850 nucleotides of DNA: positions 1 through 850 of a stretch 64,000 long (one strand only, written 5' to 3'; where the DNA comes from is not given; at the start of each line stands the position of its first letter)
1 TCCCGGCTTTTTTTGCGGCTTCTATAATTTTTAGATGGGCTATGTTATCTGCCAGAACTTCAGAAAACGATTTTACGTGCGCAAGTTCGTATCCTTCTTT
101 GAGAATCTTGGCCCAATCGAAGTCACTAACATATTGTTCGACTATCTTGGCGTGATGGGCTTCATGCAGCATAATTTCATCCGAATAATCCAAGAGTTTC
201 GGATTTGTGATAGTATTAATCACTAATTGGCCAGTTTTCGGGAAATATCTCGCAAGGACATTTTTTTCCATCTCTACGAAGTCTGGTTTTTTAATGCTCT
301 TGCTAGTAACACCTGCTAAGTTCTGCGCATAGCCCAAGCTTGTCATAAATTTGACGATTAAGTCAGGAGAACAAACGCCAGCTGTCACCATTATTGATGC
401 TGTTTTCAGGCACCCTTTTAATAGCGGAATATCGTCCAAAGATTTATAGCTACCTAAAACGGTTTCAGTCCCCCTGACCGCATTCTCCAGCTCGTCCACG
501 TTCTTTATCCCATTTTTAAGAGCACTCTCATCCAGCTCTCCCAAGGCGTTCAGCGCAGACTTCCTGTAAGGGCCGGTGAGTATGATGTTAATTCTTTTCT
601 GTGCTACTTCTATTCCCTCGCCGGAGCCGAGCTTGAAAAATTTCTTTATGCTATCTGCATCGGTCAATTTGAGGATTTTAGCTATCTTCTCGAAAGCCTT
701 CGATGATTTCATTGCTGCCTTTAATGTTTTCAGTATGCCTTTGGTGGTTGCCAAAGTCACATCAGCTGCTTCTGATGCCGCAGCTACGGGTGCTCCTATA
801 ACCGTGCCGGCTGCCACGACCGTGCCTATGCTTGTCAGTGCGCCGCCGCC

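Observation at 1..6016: ORF of over 2000 codons missing from the ORF track: S8 protease, Cys-rich modules and a toxin-like C-terminus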

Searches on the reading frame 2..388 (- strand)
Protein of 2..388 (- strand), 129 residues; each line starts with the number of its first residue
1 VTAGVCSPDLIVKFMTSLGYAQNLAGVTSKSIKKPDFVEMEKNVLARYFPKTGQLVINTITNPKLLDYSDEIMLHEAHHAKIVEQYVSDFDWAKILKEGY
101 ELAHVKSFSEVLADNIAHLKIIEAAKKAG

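Call 30: search_protein_families(library=pfam, proteins=[window:2-388:-], max_evalue=10)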
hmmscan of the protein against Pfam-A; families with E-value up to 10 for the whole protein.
seq(129 aa): 0 families

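Call 45: find_homologous_proteins(query=A2, max_evalue=0.001)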
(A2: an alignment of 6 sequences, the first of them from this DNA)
Query A2 (6 sequences): 8000 candidates shared short words with the query, none scored E <= 0.001.

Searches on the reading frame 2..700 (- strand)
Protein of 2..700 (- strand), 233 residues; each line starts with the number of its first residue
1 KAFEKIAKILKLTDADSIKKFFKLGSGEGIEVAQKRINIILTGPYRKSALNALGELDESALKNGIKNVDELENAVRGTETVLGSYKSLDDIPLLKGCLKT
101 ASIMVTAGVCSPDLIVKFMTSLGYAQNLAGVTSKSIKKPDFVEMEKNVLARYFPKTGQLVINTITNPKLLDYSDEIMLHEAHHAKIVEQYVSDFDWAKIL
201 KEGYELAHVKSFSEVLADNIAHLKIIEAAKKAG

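Call 87: find_related_loci(query=window:2-700:-, collection=metagenome_contigs, flank=6000)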
Query window:2-700:- (233 aa) in metagenome_contigs; peptide patterns used: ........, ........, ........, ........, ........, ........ (x = any residue, [..] = any of these).
250 stretches matched a pattern, but none encodes a relative of the query by tblastn (E <= 1e-3).
